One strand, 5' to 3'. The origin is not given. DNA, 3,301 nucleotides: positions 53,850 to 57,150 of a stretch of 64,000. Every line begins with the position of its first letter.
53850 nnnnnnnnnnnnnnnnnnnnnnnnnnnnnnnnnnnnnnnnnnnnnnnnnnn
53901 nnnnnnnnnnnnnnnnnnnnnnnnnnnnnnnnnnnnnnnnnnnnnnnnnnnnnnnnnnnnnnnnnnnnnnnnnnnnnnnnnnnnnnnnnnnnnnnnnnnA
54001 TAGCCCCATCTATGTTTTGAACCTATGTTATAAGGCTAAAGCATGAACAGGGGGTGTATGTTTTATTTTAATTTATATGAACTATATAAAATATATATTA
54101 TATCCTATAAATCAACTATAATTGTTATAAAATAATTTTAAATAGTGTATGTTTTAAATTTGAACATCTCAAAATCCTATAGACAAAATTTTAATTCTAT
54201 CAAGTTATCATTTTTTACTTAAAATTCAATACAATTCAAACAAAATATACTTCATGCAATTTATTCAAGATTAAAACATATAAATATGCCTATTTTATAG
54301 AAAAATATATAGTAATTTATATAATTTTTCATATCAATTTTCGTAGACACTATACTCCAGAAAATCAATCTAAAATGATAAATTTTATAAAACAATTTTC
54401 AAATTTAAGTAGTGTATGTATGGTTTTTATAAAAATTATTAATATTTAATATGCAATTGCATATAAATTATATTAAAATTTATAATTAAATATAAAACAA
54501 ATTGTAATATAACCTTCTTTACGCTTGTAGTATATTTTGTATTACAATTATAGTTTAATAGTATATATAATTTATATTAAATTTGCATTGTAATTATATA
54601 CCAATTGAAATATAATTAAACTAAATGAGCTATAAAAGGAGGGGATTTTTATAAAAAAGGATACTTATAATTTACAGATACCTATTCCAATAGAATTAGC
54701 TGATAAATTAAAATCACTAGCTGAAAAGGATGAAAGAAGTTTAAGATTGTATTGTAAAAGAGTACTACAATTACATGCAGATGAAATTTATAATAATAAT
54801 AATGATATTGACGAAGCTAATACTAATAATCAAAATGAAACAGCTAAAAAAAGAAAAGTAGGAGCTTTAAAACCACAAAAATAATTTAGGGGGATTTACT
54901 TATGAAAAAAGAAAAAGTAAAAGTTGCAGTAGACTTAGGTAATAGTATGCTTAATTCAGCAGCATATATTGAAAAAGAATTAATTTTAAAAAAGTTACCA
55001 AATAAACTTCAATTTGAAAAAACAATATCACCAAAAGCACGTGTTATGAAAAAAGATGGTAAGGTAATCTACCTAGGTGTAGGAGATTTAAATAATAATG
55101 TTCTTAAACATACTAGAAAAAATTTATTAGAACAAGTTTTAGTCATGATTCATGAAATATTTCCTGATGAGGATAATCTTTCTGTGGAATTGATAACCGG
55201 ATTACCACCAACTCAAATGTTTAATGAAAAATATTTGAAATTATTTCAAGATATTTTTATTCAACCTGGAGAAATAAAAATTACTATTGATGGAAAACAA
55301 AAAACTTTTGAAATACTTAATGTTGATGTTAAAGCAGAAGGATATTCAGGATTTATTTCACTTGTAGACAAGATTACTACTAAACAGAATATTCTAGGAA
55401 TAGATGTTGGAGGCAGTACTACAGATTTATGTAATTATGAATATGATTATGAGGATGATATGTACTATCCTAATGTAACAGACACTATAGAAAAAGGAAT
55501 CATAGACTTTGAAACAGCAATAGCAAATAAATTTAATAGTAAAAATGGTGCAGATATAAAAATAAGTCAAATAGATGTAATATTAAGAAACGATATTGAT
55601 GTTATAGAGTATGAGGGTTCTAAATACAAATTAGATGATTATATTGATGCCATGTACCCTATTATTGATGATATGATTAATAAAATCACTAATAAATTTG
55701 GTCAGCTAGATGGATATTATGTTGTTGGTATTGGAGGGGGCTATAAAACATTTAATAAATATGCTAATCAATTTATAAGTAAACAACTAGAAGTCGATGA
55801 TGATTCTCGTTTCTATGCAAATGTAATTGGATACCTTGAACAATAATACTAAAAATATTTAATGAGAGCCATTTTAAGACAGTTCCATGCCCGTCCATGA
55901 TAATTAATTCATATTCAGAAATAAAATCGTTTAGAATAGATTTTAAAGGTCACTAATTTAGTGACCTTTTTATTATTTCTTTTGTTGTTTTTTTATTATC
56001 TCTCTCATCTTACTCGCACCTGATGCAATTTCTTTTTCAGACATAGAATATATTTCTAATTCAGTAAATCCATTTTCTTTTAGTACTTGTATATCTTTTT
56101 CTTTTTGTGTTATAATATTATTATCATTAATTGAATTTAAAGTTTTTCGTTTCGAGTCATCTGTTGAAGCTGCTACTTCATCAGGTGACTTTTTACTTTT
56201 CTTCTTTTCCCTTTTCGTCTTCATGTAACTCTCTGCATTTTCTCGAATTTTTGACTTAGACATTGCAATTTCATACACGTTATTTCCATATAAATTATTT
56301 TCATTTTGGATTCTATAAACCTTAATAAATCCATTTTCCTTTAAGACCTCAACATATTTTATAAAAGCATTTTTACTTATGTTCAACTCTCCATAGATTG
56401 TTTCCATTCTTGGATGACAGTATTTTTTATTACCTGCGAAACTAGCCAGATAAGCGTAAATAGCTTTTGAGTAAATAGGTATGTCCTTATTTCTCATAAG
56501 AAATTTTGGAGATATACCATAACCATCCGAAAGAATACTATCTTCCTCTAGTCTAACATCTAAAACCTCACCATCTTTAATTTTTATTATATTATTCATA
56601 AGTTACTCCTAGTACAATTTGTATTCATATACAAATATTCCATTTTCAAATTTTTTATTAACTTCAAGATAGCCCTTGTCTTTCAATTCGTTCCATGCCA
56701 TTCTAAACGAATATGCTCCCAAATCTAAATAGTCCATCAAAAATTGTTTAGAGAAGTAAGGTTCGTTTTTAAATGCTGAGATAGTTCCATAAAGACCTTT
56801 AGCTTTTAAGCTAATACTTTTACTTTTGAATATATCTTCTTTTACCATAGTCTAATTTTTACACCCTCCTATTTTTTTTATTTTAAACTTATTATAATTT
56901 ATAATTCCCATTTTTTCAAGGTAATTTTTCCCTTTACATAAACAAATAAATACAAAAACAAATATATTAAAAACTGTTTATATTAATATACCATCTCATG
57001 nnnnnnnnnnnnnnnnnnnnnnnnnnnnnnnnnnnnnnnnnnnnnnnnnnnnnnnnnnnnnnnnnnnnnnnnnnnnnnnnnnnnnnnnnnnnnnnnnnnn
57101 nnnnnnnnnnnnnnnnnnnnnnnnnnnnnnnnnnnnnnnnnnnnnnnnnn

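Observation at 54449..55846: Type II (actin-like) partition locus: repeat array, RHH adaptor, ParM-like ATPase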

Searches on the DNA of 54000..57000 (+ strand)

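Call 6: search_dna_similar(query=window:54000-57000:+, collection=phages, mode=near)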
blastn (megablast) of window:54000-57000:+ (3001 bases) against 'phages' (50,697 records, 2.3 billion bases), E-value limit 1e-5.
Records with a match: 2; places in all: 2; records where one place covers at least 80% of the query: 2.
Best place of each record, by identity: >=99% 1; 80-90% 1.
By first word of the organism name: Clostridioides 2.
By host as written in the record: Clostridioides difficile 1; Clostridioides sp. ES-S-0107-01 1.
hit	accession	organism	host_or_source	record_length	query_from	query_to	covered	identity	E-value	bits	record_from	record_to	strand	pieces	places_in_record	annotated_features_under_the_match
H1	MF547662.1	Clostridioides phage LIBA6276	Clostridioides difficile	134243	1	3001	100%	99.3%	0e+0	5430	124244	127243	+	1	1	heat shock protein 70 | hypothetical protein (x3)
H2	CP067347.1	Clostridioides phage ES-S-0107-01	Clostridioides sp. ES-S-0107-01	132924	9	2989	99%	87.7%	0e+0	3446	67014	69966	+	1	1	record has no annotation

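Call 7: search_dna_similar(query=window:54000-57000:+, collection=plasmids, mode=near)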
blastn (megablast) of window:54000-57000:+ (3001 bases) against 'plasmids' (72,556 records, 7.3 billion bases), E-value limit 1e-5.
Records with a match: 1; places in all: 1; records where one place covers at least 80% of the query: 1.
Best place of each record, by identity: 95-99% 1.
By first word of the organism name: Clostridioides 1.
By predicted mobility (MOB-suite, as given by PLSDB): non-mobilizable 1.
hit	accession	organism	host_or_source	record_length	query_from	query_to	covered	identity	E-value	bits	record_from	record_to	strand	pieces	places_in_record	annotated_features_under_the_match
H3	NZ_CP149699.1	Clostridioides difficile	Dog,single cell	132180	1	3001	100%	99.0%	0e+0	5369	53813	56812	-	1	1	plasmid segregation protein ParM domain-containing protein | helix-turn-helix domain-containing protein | hypothetical protein (x2)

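Call 8: get_annotated_region(hit=H1, flank=6000)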
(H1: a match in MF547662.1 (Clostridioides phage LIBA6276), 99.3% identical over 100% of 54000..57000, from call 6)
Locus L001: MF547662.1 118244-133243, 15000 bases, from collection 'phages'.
description: Clostridioides phage LIBA6276, complete genome.
organism: Clostridioides phage LIBA6276 (NCBI taxid 2069614)
taxonomy: Viruses; Duplodnaviria; Heunggongvirae; Uroviricota; Caudoviricetes
host: Clostridioides difficile; source: hospital; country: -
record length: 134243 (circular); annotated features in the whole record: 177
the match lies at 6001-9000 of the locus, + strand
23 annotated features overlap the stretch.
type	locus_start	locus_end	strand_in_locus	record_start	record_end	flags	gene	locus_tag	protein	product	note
CDS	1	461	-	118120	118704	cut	-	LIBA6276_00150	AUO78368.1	hypothetical protein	-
CDS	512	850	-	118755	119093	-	-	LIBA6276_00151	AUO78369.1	hypothetical protein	-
CDS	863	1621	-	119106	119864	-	-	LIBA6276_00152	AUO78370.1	prophage antirepressor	-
CDS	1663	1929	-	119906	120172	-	-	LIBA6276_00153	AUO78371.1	hypothetical protein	-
CDS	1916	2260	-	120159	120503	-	-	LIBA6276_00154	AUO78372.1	hypothetical protein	-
CDS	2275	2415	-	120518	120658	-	-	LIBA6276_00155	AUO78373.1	hypothetical protein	-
CDS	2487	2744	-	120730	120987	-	-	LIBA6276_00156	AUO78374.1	hypothetical protein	-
CDS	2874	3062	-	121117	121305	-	-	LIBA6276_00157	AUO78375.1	putative PemI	-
CDS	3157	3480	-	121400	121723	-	-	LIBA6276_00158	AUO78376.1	hypothetical protein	-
CDS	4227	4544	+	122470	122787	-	-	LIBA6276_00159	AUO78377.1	putative transcriptional regulator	-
CDS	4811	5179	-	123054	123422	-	-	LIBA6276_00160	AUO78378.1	hypothetical protein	-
CDS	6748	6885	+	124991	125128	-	-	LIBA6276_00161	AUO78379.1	hypothetical protein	-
CDS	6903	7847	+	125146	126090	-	-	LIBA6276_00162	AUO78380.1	heat shock protein 70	-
CDS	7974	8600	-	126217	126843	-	-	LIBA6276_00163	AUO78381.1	hypothetical protein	-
CDS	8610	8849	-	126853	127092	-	-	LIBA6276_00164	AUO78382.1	hypothetical protein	-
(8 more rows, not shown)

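Call 9: get_annotated_region(hit=H3, flank=6000)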
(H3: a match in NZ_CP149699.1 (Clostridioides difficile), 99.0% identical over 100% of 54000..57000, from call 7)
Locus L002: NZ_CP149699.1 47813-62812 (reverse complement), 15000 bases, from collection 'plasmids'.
description: Clostridioides difficile strain Z1322PCD0028 plasmid pZ1322PCD0028-2, complete sequence
organism: Clostridioides difficile (NCBI taxid 1496)
taxonomy: Bacteria; Bacillota; Clostridia; Peptostreptococcales; Peptostreptococcaceae; Clostridioides; Clostridioides difficile
host: -; source: Dog,single cell; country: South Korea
typing (MOB-suite, as given by PLSDB): non-mobilizable
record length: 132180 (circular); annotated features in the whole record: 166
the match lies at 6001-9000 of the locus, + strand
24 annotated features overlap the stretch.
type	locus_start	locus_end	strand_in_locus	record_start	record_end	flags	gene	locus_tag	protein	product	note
CDS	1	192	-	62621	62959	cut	-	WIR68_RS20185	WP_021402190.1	hypothetical protein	-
CDS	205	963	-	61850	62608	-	-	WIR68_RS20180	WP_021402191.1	BRO family protein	-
CDS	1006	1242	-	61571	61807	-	-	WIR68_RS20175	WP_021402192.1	hypothetical protein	-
CDS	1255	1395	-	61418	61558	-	-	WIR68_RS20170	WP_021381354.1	hypothetical protein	-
CDS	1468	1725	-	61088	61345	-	-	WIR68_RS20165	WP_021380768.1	hypothetical protein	-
CDS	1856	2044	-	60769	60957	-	-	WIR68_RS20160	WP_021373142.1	AbrB/MazE/SpoVT family DNA-binding domain-containing protein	-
CDS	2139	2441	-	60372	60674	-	-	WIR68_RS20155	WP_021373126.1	hypothetical protein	-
CDS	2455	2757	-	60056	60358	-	-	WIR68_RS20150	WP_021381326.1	hypothetical protein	-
CDS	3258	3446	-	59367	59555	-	-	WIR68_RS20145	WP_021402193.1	helix-turn-helix transcriptional regulator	-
CDS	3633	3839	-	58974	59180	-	-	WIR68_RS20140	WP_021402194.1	helix-turn-helix transcriptional regulator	-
CDS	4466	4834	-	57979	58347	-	-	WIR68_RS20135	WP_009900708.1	hypothetical protein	-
CDS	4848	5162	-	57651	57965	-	-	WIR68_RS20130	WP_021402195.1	hypothetical protein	-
CDS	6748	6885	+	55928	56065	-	-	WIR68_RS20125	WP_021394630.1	hypothetical protein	-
CDS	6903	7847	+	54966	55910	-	-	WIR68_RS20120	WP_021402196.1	plasmid segregation protein ParM domain-containing protein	-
CDS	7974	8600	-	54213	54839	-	-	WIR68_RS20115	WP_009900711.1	helix-turn-helix domain-containing protein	-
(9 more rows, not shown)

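Call 10: get_annotated_region(hit=H2, flank=3000)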
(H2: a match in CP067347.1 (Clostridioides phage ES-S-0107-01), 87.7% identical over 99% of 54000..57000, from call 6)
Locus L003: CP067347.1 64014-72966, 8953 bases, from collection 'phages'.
description: Clostridioides phage ES-S-0107-01, complete sequence.
organism: Clostridioides phage ES-S-0107-01 (NCBI taxid 2802960)
taxonomy: Viruses; Duplodnaviria; Heunggongvirae; Uroviricota; Caudoviricetes
host: Clostridioides sp. ES-S-0107-01; source: soil; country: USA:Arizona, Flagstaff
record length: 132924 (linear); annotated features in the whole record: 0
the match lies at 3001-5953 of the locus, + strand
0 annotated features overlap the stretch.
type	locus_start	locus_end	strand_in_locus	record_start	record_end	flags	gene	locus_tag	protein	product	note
